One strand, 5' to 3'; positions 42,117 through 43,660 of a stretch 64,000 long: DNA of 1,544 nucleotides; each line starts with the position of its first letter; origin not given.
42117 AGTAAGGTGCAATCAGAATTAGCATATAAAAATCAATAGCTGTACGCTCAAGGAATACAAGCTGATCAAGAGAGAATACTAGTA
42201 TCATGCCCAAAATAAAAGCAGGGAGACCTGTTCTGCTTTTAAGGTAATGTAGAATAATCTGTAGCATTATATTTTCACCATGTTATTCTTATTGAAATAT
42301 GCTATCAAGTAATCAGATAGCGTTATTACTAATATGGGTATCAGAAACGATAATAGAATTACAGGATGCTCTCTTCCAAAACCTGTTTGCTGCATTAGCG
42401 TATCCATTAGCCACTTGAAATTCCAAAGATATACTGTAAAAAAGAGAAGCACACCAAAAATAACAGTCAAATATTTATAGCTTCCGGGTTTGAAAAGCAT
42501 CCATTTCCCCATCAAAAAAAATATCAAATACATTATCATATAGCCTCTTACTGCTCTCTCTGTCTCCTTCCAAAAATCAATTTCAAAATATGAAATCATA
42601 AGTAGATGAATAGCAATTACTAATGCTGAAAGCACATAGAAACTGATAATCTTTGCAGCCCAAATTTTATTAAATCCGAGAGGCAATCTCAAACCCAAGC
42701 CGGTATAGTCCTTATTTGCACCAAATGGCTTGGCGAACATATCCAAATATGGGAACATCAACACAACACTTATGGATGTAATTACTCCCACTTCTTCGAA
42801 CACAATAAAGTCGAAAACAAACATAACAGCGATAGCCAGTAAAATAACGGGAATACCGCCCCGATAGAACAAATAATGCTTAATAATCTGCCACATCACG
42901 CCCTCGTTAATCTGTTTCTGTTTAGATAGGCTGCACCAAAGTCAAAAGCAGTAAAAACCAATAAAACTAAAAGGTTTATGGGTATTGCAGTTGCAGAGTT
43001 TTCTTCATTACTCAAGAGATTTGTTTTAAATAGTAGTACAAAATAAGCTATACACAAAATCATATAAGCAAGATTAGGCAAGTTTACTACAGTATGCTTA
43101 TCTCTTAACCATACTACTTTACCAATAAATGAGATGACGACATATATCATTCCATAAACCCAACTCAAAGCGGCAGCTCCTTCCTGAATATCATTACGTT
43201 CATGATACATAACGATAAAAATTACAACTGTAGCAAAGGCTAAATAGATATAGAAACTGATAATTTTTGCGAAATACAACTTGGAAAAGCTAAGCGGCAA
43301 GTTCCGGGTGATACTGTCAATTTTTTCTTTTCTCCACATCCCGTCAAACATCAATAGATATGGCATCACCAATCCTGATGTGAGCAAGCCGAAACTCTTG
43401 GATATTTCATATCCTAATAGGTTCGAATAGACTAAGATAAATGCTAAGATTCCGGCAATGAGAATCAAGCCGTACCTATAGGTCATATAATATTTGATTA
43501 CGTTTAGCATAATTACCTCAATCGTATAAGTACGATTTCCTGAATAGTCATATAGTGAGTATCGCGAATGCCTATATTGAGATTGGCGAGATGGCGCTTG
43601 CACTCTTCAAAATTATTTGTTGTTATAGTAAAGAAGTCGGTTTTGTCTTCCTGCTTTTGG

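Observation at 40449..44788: Seven-gene translationally coupled operon with a GntR regulator, an ABC ATPase and five tandem diverged paralogous membrane proteins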

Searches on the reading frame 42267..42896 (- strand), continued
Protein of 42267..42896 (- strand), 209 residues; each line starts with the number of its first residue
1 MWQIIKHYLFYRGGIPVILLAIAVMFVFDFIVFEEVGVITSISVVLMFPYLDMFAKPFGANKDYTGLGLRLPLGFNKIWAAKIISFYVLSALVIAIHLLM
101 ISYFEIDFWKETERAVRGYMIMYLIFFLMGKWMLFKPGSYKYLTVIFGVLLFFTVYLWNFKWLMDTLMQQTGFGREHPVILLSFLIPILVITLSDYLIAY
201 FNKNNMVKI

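Call 66: search_protein_families(library=pfam, proteins=[P0018, P0019, P0020, P0021, P0022, P0023, P0025, P0027], max_evalue=0.1)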
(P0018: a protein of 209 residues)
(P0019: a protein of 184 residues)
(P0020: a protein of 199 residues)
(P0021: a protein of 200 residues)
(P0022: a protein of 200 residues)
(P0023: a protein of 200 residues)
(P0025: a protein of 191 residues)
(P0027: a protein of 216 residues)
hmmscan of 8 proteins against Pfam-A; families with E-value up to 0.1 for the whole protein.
P0018 (209 aa): 0 families

P0019 (184 aa): 0 families

P0020 (199 aa): 2 families
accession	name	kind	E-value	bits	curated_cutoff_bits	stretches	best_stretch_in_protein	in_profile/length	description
PF04632.18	FUSC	-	0.0034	16.5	30.9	1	109-192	419-501/660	Fusaric acid resistance protein family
PF05940.17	NnrS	-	0.0048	16.8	28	1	16-197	78-244/371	NnrS protein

P0021 (200 aa): 1 family
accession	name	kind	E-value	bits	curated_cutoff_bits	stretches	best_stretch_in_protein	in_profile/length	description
PF12730.13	ABC2_membrane_4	-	2.7e-05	24.7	27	1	54-98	74-117/179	ABC-2 family transporter protein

P0022 (200 aa): 1 family
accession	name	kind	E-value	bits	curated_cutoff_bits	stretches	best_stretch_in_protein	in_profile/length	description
PF12698.13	ABC2_membrane_3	-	0.082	12.4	31.6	1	35-126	166-252/347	ABC-2 family transporter protein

P0023 (200 aa): 2 families
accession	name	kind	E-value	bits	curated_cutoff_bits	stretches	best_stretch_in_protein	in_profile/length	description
PF19606.4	DUF6111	-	0.016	16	24.1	1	118-159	17-58/87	Family of unknown function (DUF6111)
PF12576.13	DUF3754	-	0.057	13.8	27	0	107-158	56-105/137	Protein of unknown function (DUF3754)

P0025 (191 aa): 0 families

P0027 (216 aa): 0 families
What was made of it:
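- A family member hits ABC2_membrane_4 at the LP motif, E 2.7e-5 (call 66).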

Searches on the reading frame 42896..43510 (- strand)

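Call 4: search_protein_families(library=pfam, proteins=[window:42896-43510:-], max_evalue=1)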
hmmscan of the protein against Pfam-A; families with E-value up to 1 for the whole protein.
window:42896-43510:- (204 aa): 3 families
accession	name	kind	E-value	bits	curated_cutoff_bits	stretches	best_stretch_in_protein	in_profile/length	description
PF07811.17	TadE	-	0.028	15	22.9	1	180-204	13-37/43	TadE-like protein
PF13400.11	Tad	-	0.081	13.7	22.3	1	181-204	13-36/47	Putative Flp pilus-assembly TadE/G-like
PF20154.4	LNT_N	-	0.34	11.5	27.1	1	86-191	14-113/159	Apolipoprotein N-acyltransferase N-terminal domain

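Call 5: search_protein_families(library=ncbifam, proteins=[window:42896-43510:-], max_evalue=1)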
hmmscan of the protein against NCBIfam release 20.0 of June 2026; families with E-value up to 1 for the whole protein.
window:42896-43510:- (204 aa): 1 family
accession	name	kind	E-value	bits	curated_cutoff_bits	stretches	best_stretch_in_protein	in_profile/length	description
NF046122.1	morpho_MmpA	equivalog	0.0098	16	32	1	111-127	29-45/47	morphogenic membrane protein MmpA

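Call 59: search_protein_families(library=padloc, proteins=[window:42896-43510:-], max_evalue=0.01)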
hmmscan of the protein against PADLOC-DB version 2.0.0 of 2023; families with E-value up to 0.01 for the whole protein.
window:42896-43510:- (204 aa): 0 families
